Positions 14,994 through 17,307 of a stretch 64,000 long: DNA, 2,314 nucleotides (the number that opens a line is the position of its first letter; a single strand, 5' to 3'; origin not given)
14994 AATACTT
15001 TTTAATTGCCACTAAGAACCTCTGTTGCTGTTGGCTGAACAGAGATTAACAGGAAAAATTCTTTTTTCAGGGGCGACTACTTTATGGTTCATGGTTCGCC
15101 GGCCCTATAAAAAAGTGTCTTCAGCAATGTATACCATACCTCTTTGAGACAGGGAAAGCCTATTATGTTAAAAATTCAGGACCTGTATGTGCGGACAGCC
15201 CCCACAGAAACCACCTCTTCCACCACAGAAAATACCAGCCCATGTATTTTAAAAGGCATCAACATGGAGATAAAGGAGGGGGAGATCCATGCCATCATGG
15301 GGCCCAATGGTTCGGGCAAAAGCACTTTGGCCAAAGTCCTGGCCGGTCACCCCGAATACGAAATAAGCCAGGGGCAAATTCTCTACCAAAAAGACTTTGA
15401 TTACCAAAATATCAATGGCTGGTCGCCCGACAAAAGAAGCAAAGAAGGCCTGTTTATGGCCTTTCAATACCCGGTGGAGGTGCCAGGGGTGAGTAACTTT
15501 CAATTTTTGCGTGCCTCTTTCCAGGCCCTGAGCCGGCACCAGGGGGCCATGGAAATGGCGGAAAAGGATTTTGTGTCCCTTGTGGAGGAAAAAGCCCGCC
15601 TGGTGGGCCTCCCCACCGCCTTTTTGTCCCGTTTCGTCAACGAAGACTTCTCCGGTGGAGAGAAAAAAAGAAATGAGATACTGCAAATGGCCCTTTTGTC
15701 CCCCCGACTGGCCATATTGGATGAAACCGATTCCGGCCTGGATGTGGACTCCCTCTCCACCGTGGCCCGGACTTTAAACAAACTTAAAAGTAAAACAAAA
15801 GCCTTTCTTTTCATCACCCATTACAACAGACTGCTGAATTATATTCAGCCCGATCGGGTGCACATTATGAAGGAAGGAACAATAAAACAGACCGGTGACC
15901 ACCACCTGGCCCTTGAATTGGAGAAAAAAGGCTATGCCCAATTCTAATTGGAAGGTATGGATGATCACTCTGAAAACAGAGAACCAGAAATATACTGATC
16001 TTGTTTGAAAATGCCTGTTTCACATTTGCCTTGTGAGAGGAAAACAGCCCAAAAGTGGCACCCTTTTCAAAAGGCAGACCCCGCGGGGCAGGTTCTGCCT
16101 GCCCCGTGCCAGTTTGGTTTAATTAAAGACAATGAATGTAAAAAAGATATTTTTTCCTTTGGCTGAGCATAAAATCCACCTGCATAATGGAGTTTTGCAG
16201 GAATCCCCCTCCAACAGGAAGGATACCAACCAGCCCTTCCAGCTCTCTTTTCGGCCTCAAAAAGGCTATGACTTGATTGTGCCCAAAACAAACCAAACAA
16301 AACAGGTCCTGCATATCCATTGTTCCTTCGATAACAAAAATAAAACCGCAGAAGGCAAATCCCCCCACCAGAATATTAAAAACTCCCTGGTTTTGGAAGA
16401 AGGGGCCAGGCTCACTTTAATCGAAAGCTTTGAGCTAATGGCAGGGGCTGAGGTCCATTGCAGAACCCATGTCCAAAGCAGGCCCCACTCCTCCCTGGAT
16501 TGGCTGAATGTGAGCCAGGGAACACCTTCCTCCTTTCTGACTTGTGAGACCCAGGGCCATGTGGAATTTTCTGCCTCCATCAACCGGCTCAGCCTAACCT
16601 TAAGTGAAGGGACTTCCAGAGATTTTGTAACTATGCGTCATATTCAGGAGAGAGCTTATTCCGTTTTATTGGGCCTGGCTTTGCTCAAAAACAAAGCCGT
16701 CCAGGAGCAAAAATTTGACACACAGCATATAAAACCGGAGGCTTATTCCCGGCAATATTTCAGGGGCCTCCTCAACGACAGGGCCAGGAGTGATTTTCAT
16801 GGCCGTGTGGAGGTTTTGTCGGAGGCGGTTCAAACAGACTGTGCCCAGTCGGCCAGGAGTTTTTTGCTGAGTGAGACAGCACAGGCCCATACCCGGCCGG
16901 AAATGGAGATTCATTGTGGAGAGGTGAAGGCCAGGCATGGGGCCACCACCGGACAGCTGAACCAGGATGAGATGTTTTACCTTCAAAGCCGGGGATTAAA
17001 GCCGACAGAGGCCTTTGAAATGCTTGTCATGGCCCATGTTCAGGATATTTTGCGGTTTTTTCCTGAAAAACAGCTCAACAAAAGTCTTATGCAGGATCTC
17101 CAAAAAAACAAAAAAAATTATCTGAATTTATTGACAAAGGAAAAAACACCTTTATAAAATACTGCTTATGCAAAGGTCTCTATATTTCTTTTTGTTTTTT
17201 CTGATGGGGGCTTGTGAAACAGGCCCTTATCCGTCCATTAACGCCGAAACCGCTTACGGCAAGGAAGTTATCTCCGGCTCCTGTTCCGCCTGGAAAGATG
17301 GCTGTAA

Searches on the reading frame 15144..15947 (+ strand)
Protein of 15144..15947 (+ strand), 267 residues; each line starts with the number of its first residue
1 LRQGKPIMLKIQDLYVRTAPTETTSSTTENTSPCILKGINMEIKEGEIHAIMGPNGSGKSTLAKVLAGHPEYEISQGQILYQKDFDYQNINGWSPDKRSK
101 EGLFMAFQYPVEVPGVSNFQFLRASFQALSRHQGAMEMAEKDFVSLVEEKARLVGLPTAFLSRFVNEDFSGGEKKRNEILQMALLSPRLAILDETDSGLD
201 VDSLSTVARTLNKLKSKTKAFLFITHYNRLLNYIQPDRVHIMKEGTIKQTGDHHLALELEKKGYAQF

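Call 35: search_protein_families(library=pfam, proteins=[window:15144-15947:+], max_evalue=0.00001)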
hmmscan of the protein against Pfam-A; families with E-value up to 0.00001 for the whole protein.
window:15144-15947:+ (267 aa): 3 families
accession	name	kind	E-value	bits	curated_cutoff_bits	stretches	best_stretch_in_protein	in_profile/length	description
PF00005.33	ABC_tran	-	1.3e-22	81.4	25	1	36-195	1-135/137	ABC transporter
PF02463.25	SMC_N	-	5.3e-08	33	40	0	167-234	135-205/220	RecF/RecN/SMC N terminal domain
PF13304.12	AAA_21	-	3.2e-06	27.9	27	0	48-66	1-19/304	AAA domain, putative AbiEii toxin, Type IV TA system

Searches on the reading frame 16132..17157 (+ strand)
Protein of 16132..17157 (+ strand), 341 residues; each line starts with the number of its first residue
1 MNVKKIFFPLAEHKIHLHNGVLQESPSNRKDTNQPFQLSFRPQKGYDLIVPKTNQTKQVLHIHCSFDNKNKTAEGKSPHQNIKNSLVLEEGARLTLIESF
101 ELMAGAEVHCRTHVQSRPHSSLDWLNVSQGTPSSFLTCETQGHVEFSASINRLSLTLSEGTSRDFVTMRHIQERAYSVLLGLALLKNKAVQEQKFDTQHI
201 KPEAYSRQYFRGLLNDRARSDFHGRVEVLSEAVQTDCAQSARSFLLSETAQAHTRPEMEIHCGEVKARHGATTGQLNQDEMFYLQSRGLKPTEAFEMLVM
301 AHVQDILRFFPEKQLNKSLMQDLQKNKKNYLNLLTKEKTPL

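Call 35: search_protein_families(library=pfam, proteins=[window:16132-17157:+], max_evalue=0.00001)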
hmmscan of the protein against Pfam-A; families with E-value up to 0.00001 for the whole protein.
window:16132-17157:+ (341 aa): 1 family
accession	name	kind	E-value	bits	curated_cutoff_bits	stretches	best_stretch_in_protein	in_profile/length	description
PF01458.23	SUFBD_core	-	2e-46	158.7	27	1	79-301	9-231/232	SUF system FeS cluster assembly, SufBD core domain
